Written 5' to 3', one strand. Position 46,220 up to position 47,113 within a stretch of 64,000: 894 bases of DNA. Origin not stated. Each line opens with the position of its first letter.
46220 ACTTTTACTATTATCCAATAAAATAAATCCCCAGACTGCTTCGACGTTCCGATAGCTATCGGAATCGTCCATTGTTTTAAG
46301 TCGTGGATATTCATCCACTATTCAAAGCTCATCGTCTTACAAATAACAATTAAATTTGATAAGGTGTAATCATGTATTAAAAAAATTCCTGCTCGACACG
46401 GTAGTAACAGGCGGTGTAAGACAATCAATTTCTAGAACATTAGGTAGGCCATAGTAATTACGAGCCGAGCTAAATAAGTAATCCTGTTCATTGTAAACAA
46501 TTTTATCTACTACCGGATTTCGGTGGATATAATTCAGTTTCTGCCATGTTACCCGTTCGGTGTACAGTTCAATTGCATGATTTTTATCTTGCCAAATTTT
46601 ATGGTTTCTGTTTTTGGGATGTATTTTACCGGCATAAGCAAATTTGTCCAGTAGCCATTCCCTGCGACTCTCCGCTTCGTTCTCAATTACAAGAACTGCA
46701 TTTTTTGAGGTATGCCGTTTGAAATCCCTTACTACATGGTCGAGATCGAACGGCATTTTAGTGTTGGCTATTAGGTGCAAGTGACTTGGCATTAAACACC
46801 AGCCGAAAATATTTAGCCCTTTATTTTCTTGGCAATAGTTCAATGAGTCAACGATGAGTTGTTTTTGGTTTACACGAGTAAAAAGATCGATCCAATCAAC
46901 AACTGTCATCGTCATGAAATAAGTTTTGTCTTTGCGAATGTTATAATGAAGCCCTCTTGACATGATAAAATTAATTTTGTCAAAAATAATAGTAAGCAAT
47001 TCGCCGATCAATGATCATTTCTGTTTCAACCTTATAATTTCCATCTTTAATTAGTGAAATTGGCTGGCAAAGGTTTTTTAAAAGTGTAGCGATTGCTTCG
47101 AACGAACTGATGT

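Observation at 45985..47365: REP-associated tyrosine transposase (RAYT) flanked by inverted REP hairpins, with further REP clusters at 26.1-26.4 kb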

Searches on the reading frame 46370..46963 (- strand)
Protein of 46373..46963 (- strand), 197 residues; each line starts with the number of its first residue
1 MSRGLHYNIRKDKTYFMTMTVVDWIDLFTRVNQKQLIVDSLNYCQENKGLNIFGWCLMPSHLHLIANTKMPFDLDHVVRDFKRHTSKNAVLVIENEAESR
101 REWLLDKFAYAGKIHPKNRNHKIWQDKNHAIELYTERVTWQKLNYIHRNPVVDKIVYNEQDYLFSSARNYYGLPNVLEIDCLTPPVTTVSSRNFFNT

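Call 4: search_protein_families(library=pfam, proteins=[window:46373-46963:-], max_evalue=1)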
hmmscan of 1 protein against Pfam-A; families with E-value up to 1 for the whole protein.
seq(197 aa): 1 family
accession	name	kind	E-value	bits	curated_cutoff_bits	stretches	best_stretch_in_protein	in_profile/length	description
PF01797.21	Y1_Tnp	-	4.7e-05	23.9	23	1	39-88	30-79/121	Transposase IS200 like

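Call 5: search_protein_families(library=ncbifam, proteins=[window:46373-46963:-], max_evalue=1)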
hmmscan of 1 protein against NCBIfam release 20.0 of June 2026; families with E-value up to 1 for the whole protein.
seq(197 aa): 2 families
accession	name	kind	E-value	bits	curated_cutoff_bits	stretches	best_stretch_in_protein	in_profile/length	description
NF047646.1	REP_Tyr_transpos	equivalog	3e-26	92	80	1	11-165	8-146/146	REP-associated tyrosine transposase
NF033573.1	transpos_IS200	equivalog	0.023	14.9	55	1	37-94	34-91/126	IS200/IS605 family transposase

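Call 11: find_homologous_proteins(query=window:46373-46963:-)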
Query seq(197 aa) (197 aa): 2150 proteins with E <= 0.001 among 2166 candidates; the best 120 are listed.
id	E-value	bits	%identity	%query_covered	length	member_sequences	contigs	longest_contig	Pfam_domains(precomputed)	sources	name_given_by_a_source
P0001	1.6e-130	451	97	100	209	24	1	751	-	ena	-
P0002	1.8e-128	445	96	100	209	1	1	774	-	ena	-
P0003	3.4e-127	440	94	100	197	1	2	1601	PF01797.22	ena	-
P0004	1.4e-124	432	91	100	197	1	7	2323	-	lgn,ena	-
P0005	3.9e-124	430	91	100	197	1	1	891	-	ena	-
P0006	8.3e-124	429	91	100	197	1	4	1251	-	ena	-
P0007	9.3e-124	429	90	100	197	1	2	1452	-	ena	-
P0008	1.4e-123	429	91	100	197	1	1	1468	-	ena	-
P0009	3.5e-123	427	91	99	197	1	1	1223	PF01797.22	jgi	jgi:REP element-mobilizing transposase RayT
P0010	9.0e-123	426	90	100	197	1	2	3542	-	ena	-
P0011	8.1e-122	423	90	99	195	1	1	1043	-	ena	-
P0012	7.3e-117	407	86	100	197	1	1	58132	-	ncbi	-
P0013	3.1e-116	405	87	99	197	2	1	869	-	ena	-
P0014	3.3e-116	405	87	99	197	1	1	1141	PF01797.22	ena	-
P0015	1.7e-115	402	85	99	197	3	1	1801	PF01797.22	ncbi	-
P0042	7.9e-99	348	76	99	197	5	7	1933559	PF01797.22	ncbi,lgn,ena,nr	ncbi:MAG: transposase [Bacteroidetes bacterium]|nr:transposase [Bacteroidota bacterium]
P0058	5.0e-90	319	70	99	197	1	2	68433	PF01797.22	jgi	jgi:REP element-mobilizing transposase RayT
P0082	1.8e-81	291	64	99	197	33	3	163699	PF01797.22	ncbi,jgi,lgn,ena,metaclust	metaclust:\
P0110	7.8e-70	253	57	98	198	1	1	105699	PF01797.22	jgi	jgi:putative transposase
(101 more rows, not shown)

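Call 12: search_solved_structures(query=window:46373-46963:-, max_evalue=1, show_alignments=2)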
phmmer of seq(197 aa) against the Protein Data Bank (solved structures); distinct sequences matched with E-value up to 1: 0.

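Call 30: find_encoding_contigs(protein=P0012, flank=6000, max_places=3)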
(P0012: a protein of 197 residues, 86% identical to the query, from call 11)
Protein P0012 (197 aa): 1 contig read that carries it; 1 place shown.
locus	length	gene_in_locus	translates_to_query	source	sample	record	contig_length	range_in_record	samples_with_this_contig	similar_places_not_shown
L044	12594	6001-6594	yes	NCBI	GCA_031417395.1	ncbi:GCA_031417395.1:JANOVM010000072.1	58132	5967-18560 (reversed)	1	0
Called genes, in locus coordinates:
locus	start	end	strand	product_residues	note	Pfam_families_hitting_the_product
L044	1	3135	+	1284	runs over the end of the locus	PF25390:WD40_RLD, PF00415:RCC1, PF25390:WD40_RLD, PF00415:RCC1, PF13540:RCC1_2, PF00415:RCC1, PF13540:RCC1_2, PF00415:RCC1, +18 more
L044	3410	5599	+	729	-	PF18962:Por_Secre_tail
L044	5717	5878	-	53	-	-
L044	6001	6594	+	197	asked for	-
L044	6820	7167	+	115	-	-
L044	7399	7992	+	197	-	-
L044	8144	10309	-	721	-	PF13715:CarbopepD_reg_2, PF07715:Plug, PF00593:TonB_dep_Rec_b-barrel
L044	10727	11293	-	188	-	-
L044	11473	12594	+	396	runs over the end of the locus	PF00162:PGK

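Call 35: find_encoding_contigs(protein=P0042, flank=5000, max_places=6)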
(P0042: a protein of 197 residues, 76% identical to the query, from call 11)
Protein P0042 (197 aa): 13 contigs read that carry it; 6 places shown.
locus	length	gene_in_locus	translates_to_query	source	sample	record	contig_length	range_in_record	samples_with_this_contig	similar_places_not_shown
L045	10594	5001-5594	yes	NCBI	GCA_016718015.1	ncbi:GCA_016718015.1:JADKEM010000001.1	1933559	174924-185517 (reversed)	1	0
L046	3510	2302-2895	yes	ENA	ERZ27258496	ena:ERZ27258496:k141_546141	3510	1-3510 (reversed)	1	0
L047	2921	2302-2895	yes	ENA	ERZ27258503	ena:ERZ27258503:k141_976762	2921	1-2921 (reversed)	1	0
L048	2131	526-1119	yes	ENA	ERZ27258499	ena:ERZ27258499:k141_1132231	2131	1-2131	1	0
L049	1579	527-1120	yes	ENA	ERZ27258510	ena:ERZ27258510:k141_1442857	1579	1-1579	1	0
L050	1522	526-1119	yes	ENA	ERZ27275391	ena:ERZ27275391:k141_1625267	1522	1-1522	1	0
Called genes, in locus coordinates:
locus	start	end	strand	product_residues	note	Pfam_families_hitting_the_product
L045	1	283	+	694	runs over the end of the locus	PF13380:CoA_binding_2, PF13607:Succ_CoA_lig, PF13549:ATP-grasp_5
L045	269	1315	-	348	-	PF20181:DUF6544, PF21900:DUF6920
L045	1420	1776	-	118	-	-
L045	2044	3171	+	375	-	PF18962:Por_Secre_tail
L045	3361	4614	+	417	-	PF18962:Por_Secre_tail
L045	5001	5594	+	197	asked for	PF01797:Y1_Tnp (weak)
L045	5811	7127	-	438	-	PF20245:DUF6600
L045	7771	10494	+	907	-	PF00133:tRNA-synt_1, PF09334:tRNA-synt_1g (weak), PF13603:tRNA-synt_1_2, PF08264:Anticodon_1, PF10458:Val_tRNA-synt_C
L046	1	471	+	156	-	?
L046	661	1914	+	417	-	PF18962:Por_Secre_tail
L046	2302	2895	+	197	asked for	PF01797:Y1_Tnp (weak)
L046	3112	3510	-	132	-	?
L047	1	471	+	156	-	?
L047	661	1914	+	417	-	PF18962:Por_Secre_tail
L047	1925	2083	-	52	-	-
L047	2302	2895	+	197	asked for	PF01797:Y1_Tnp (weak)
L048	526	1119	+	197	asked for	PF01797:Y1_Tnp (weak)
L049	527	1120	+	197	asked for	PF01797:Y1_Tnp (weak)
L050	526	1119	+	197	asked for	PF01797:Y1_Tnp (weak)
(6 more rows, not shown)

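Call 38: predict_structure(alignment_id=A1)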
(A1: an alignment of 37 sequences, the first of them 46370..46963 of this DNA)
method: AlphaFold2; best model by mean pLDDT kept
length: 197 residues; sequences in the alignment: 37
mean_pLDDT: 80.0   pTM: 0.77
mean pLDDT of the five models: 80.0, 79.4, 76.7, 74.8, 71.8
residues with pLDDT >= 90: 76; 70-90: 71; 50-70: 41; < 50: 9
segments of 3 or more residues with pLDDT < 50: 1-6
pLDDT, mean of each block of 10 residues (from residue 1): 44 83 59 90 95 91 91 88 84 77 75 59 55 87 94 95 95 93 77 64
secondary structure, 60 per line:
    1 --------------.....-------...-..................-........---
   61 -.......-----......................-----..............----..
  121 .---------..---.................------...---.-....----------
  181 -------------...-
elements in order: E15-19 H31-48 E50-57 E62-68 H74-95 H101-114 H136-152 H167-170

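Call 41: fold_search(model_id=the predicted structure, library=pdb)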
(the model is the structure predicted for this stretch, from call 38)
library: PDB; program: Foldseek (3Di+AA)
matches with E <= 10: 972; with E <= 0.001: 1
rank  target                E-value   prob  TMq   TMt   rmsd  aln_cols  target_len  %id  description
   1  4er8_A                1.8e-05  1.00  0.56  0.66   6.9       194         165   19  Structure of the REP associates tyrosine transposase bound to a REP hairpin (released 2012-08-15)
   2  2xma_E                1.1e-02  0.99  0.34  0.45   7.4       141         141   14  DEINOCOCCUS RADIODURANS ISDRA2 TRANSPOSASE RIGHT END DNA COMPLEX (released 2010-10-13)
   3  2xm3_D                1.2e-02  0.99  0.35  0.50   6.4       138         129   15  Deinococcus radiodurans ISDra2 Transposase Left end DNA complex (released 2010-10-13)
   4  2xma_A                1.3e-02  1.00  0.31  0.42   3.8        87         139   16  DEINOCOCCUS RADIODURANS ISDRA2 TRANSPOSASE RIGHT END DNA COMPLEX (released 2010-10-13)
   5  2ec2_D                1.6e-02  0.99  0.38  0.54   8.5       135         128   14  Crystal structure of transposase from Sulfolobus tokodaii (released 2007-02-27)
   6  2ec2_A                2.1e-02  1.00  0.36  0.52   2.4        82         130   15  Crystal structure of transposase from Sulfolobus tokodaii (released 2007-02-27)
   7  2xm3_B                2.3e-02  0.99  0.30  0.44   3.7        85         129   16  Deinococcus radiodurans ISDra2 Transposase Left end DNA complex (released 2010-10-13)
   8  2vjv_A                2.3e-02  0.90  0.27  0.38   8.6       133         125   13  Crystal structure of the IS608 transposase in complex with left end 26-mer DNA hairpin and a 6-mer DNA representing th (released 2008-02-19)
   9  2f4f_A                2.4e-02  0.99  0.35  0.51  19.3       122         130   12  Crystal structure of IS200 transposase (released 2005-12-13)
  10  2ec2_B                2.4e-02  0.98  0.36  0.51   8.6       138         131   14  Crystal structure of transposase from Sulfolobus tokodaii (released 2007-02-27)
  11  2xqc_D                2.5e-02  0.95  0.33  0.46  10.4       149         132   13  DEINOCOCCUS RADIODURANS ISDRA2 TRANSPOSASE COMPLEXED WITH LEFT END RECOGNITION AND CLEAVAGE SITE AND ZN (released 2010-10-13)
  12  2ec2_F                2.7e-02  0.95  0.33  0.47   8.5       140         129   14  Crystal structure of transposase from Sulfolobus tokodaii (released 2007-02-27)
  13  2xm3_A                2.8e-02  0.99  0.31  0.45   3.7        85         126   15  Deinococcus radiodurans ISDra2 Transposase Left end DNA complex (released 2010-10-13)
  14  2xma_B                2.8e-02  0.99  0.30  0.42   3.8        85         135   16  DEINOCOCCUS RADIODURANS ISDRA2 TRANSPOSASE RIGHT END DNA COMPLEX (released 2010-10-13)
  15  2fyx_A                2.8e-02  0.95  0.35  0.49  10.5       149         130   14  Crystal structure of a putative transposase (dr_0177) from deinococcus radiodurans r1 at 1.90 A resolution (released 2006-02-21)
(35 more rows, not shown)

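Call 59: find_encoding_contigs(protein=P0082, flank=3000, max_places=3)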
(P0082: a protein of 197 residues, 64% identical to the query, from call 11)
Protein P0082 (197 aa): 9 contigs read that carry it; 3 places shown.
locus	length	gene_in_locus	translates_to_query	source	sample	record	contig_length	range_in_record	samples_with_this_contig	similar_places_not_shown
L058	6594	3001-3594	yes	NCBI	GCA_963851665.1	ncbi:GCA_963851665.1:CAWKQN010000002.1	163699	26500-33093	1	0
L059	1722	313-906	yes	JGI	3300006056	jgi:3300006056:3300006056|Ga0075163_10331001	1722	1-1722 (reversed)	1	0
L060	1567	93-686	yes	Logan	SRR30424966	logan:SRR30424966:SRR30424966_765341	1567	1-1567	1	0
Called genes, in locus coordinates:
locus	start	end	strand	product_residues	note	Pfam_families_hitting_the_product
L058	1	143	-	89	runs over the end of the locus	PF00211:Guanylate_cyc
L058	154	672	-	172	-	PF00211:Guanylate_cyc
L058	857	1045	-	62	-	-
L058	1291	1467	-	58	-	-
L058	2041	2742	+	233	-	PF02475:TRM5-TYW2_MTfase (faint), PF05050:Methyltransf_21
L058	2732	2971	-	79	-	-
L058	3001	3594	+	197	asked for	PF01797:Y1_Tnp (weak)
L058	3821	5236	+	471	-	PF18962:Por_Secre_tail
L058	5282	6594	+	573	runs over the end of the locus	PF18962:Por_Secre_tail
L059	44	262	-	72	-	-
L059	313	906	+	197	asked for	PF01797:Y1_Tnp (weak)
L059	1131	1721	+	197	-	?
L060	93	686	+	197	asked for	PF01797:Y1_Tnp (weak)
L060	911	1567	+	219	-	?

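Call 60: find_encoding_contigs(protein=P0058, flank=3000, max_places=2)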
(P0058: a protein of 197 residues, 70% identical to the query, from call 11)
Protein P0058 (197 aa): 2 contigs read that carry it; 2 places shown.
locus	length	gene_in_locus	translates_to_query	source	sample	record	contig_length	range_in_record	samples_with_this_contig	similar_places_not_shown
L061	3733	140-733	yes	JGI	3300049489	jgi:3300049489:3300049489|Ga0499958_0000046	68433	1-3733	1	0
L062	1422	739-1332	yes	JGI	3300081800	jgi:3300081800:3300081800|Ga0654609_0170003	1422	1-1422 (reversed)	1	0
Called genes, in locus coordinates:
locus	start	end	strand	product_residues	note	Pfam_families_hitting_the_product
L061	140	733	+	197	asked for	PF01797:Y1_Tnp (weak)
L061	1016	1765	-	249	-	-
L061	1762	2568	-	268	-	-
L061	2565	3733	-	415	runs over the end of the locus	-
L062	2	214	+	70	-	?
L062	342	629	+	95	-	-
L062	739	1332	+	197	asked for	PF01797:Y1_Tnp (weak)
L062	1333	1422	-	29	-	?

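Call 61: find_encoding_contigs(protein=P0110, flank=3000, max_places=2)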
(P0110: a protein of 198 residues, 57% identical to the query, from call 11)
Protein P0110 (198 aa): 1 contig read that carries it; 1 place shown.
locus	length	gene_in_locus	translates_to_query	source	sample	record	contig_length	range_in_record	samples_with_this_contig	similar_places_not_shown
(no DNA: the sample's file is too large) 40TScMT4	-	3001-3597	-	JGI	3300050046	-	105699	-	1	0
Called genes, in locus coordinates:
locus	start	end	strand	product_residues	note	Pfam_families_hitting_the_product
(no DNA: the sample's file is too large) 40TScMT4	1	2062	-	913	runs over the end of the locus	PF12799:LRR_4 (faint), PF24595:DUF7619, PF18962:Por_Secre_tail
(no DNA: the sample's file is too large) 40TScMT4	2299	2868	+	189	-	-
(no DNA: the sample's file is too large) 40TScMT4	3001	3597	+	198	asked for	PF01797:Y1_Tnp (weak)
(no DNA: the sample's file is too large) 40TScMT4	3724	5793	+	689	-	PF00676:E1_dh, PF02779:Transket_pyr, PF02780:Transketolase_C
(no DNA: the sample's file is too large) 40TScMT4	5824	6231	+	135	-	PF03544:TonB_C (weak)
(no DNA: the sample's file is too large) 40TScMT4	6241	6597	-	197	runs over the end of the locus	PF00132:Hexapep, PF25084:LbH_EIF2B (weak), PF14602:Hexapep_2 (faint), PF25087:GMPPB_C, PF00132:Hexapep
